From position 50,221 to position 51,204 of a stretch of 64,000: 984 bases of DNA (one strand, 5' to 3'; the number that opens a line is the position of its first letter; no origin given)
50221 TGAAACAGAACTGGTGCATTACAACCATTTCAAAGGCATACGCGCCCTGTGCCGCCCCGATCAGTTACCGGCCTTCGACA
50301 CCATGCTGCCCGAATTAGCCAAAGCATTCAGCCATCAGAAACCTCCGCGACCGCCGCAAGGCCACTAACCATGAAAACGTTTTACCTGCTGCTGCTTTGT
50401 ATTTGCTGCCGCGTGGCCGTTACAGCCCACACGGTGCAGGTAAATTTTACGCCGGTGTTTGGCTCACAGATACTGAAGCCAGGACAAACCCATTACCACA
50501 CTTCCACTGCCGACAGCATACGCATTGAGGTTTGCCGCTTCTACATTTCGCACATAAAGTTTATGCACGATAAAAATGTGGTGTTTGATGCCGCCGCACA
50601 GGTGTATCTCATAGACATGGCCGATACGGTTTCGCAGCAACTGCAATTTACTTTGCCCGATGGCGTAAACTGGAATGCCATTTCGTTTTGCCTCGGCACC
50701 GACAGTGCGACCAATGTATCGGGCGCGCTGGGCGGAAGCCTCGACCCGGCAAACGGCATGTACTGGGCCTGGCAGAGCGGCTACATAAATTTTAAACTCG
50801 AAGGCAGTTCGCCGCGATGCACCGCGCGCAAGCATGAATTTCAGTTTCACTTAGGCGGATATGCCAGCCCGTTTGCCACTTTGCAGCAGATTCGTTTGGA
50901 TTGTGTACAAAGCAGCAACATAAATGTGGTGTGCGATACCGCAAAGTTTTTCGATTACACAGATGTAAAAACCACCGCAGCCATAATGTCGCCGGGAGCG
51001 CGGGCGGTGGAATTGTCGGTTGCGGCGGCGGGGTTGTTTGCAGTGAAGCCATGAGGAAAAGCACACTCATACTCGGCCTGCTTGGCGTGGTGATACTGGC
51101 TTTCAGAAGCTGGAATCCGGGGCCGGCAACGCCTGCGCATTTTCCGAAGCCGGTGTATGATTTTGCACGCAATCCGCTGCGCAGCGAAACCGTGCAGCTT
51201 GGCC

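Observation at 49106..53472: ECF-Spy-MbnP-MbnH-YHYH(T9SS): candidate methanobactin-independent copper/envelope system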

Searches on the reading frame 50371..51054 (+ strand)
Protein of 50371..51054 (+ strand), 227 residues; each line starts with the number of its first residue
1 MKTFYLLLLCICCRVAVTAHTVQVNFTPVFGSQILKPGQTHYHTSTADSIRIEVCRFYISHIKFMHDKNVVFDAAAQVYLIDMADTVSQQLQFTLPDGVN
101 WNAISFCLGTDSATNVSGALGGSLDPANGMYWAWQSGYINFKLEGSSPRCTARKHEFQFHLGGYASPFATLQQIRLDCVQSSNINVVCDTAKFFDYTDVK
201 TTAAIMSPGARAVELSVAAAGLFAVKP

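Call 3: search_protein_families(library=pfam, proteins=[window:50371-51054:+], max_evalue=0.01)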
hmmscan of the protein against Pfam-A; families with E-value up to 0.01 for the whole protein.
window:50371-51054:+ (227 aa): 1 family
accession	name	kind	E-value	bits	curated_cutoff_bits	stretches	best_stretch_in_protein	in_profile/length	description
PF20243.3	MbnP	-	1.1e-41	143.3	27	1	21-206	3-188/189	MbnP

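Call 4: search_protein_families(library=ncbifam, proteins=[window:50371-51054:+], max_evalue=0.01)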
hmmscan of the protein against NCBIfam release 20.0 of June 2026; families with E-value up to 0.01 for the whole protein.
window:50371-51054:+ (227 aa): 1 family
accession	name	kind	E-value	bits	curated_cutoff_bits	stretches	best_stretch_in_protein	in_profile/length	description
TIGR04052.2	MbnP_like_WxW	equivalog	3.3e-12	46.3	140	1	22-190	2-189/257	MbnP family copper-binding protein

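Call 12: search_solved_structures(query=window:50371-51054:+, max_evalue=1, show_alignments=2)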
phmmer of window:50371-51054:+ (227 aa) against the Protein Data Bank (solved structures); distinct sequences matched with E-value up to 1: 2.
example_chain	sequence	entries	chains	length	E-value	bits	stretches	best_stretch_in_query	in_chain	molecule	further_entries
9zd7_A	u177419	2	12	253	0.24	14.3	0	70-156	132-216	gp83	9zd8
4k7g_B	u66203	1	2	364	0.29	14.1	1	86-123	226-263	3-hydroxyproline dehydratse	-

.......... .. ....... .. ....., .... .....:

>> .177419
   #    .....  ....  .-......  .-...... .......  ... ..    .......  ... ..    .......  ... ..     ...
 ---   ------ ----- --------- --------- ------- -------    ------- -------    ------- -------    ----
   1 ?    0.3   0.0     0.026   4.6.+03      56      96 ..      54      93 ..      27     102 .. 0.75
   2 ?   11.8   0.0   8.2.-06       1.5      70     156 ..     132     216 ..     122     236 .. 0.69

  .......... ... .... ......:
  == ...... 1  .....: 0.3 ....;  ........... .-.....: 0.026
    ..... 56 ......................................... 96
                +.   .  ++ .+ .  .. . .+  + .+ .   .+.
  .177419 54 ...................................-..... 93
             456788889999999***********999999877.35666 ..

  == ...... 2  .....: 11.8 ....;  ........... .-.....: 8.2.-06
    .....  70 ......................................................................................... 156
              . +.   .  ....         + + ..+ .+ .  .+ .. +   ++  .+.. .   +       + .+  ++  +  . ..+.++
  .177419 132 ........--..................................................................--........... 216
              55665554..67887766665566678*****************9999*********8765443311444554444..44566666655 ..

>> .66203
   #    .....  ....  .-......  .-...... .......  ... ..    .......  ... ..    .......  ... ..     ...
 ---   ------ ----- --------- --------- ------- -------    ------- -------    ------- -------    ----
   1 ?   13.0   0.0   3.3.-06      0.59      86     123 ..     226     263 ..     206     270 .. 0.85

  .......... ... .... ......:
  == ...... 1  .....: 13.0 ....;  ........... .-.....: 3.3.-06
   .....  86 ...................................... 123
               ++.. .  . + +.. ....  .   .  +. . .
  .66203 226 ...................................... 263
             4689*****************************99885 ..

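Call 36: search_solved_structures(query=A2, max_evalue=1, show_alignments=2)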
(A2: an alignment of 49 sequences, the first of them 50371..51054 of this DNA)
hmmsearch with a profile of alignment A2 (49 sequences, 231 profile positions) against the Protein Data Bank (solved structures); distinct sequences matched with E-value up to 1: 1.
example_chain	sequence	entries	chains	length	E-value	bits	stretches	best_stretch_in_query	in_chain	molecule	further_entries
4jio_A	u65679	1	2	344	0.88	12.7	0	35-83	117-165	BRO1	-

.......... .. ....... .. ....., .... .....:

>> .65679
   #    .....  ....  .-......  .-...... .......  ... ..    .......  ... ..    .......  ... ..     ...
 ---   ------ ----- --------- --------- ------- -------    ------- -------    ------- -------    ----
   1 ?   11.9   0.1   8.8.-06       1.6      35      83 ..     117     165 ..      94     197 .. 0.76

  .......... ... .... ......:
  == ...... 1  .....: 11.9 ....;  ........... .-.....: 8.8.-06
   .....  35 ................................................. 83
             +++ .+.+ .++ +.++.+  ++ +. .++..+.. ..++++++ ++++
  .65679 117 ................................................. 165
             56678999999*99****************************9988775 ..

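Call 38: search_solved_structures(query=A2, max_evalue=10, show_alignments=0)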
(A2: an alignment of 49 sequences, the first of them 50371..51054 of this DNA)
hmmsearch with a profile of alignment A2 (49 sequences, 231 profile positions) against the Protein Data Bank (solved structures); distinct sequences matched with E-value up to 10: 1.
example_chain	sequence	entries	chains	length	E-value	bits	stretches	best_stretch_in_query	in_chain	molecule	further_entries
4jio_A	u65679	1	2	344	0.88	12.7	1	35-83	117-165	BRO1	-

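Call 58: find_related_loci(query=A2, collection=metagenome_contigs, flank=6000)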
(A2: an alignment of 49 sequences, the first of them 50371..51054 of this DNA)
Query A2 (227 aa) in metagenome_contigs; peptide patterns used: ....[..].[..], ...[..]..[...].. (x = any residue, [..] = any of these).
600 stretches matched a pattern (row limit reached: there are more); 474 encode a relative of the query (tblastn E <= 1e-3); the best 80 are kept; 80 distinct loci.
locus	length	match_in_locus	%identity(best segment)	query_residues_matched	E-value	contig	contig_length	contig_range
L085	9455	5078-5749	41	2-226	1e-56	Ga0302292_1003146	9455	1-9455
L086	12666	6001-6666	42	4-227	1e-56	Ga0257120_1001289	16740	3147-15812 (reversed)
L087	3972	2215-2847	43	4-226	2e-56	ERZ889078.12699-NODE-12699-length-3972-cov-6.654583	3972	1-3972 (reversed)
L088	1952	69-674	43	26-225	1e-57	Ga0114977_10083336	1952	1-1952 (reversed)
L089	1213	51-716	39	4-225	9e-59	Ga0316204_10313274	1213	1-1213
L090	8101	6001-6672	39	2-225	7e-56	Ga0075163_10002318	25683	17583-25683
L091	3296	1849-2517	42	2-226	2e-55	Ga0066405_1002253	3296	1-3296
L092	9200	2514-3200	38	1-226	1e-55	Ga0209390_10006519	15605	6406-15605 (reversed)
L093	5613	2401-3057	41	4-226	4e-55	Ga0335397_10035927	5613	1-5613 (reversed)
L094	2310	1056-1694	42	4-226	1e-55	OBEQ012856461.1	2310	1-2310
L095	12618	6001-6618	39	19-226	1e-54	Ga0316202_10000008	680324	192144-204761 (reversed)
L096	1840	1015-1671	40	5-226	1e-55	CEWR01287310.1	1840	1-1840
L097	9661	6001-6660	40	6-224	1e-54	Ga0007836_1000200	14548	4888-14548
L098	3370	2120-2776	40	4-226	4e-54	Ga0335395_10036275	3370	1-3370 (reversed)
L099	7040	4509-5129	43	19-226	6e-54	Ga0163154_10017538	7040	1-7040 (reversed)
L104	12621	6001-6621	41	21-227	1e-53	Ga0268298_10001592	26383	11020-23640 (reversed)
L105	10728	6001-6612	43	24-227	3e-53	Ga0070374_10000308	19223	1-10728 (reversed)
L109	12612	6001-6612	43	24-227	3e-53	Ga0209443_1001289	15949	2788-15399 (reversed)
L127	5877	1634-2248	40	19-226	3e-51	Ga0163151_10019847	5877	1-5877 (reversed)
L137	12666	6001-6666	38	4-225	1e-50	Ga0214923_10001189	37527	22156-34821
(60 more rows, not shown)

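Call 79: search_protein_families(library=pfam, proteins=[L109:7688-9391:+, L104:8127-9725:+, L127:4744-5877:+, L109:11457-12612:+, L137:6001-6666:+], max_evalue=0.001)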
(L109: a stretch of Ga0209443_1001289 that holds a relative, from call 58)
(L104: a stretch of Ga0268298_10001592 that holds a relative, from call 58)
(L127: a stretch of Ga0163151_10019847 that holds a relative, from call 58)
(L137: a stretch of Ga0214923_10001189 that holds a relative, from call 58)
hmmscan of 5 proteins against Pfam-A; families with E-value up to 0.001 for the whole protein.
L109:7688-9391:+ (567 aa): 3 families
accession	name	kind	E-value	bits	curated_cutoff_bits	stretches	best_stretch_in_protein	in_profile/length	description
PF07732.21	Cu-oxidase_3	-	7.5e-30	103.9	21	1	56-157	15-117/119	Multicopper oxidase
PF07731.20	Cu-oxidase_2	-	1.2e-22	80.6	20.4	1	362-474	23-134/137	Multicopper oxidase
PF18962.6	Por_Secre_tail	-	7.3e-14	52.3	27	1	492-564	1-73/75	Secretion system C-terminal sorting domain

L104:8127-9725:+ (532 aa): 4 families
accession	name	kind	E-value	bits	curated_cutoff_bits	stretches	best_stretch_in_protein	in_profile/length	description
PF00884.28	Sulfatase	-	1.8e-43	149.4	25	1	24-337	1-300/301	Sulfatase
PF16347.10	SGSH_C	-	1.3e-09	38.8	29.3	1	293-426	8-139/154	N-sulphoglucosamine sulphohydrolase, C-terminal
PF18962.6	Por_Secre_tail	-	7.4e-08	33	27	1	466-520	1-63/75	Secretion system C-terminal sorting domain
PF01663.27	Phosphodiest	-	7.1e-06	26.3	23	1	26-282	1-224/342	Type I phosphodiesterase / nucleotide pyrophosphatase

L127:4744-5877:+ (378 aa): 1 family
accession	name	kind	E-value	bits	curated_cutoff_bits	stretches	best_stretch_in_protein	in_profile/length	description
PF05935.17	Arylsulfotrans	-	1.1e-20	74.4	24.2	1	46-375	27-320/374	Arylsulfotransferase (ASST)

L109:11457-12612:+ (385 aa): 1 family
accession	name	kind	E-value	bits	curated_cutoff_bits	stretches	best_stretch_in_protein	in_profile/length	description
PF14240.11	YHYH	-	1.3e-13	51.8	25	1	221-317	2-110/193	YHYH protein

L137:6001-6666:+ (222 aa): 1 family
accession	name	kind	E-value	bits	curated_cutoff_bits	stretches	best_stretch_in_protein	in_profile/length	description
PF20243.3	MbnP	-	2.7e-42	145.2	27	1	17-204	2-189/189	MbnP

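Call 89: search_protein_families(library=pfam, proteins=[L137:7749-9464:+, L137:9461-10093:+, L137:10097-11740:+, L137:11752-12306:+], max_evalue=0.01)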
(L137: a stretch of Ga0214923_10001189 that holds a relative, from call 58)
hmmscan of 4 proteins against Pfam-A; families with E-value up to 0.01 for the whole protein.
L137:7749-9464:+ (571 aa): 3 families
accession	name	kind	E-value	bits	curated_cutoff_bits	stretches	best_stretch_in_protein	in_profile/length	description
PF07732.21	Cu-oxidase_3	-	1.5e-29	102.9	21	1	50-153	13-117/119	Multicopper oxidase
PF07731.20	Cu-oxidase_2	-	5.7e-21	75.1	20.4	1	364-477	19-134/137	Multicopper oxidase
PF18962.6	Por_Secre_tail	-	4.3e-13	49.8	27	1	496-569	1-75/75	Secretion system C-terminal sorting domain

L137:9461-10093:+ (210 aa): 4 families
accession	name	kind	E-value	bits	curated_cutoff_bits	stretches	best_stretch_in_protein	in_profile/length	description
PF00578.27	AhpC-TSA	-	2.8e-17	63.3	26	1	39-155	4-118/124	AhpC/TSA family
PF08534.16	Redoxin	-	5.3e-13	49.4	26.6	1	38-172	4-139/148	Redoxin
PF13905.12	Thioredoxin_8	-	0.00016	22.4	27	1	65-156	5-92/94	Thioredoxin-like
PF13098.12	Thioredoxin_2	-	0.0031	18.3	27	1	59-167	3-95/104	Thioredoxin-like domain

L137:10097-11740:+ (547 aa): 3 families
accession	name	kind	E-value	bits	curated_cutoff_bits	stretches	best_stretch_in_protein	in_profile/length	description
PF14240.11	YHYH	-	1.1e-12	48.8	25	1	230-326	2-110/193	YHYH protein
PF18962.6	Por_Secre_tail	-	4.9e-10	40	27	1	474-545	1-74/75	Secretion system C-terminal sorting domain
PF13585.12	CHU_C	-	0.00025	21.6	27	1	485-543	18-81/86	CHU_C Type IX secretion signal domain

L137:11752-12306:+ (184 aa): 2 families
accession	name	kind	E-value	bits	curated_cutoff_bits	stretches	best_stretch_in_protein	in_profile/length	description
PF13795.12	HupE_UreJ_2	-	8.2e-43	146.2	24.5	1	5-152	1-154/156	HupE / UreJ protein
PF04955.18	HupE_UreJ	-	2.2e-07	31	23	1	9-154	25-161/179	HupE / UreJ protein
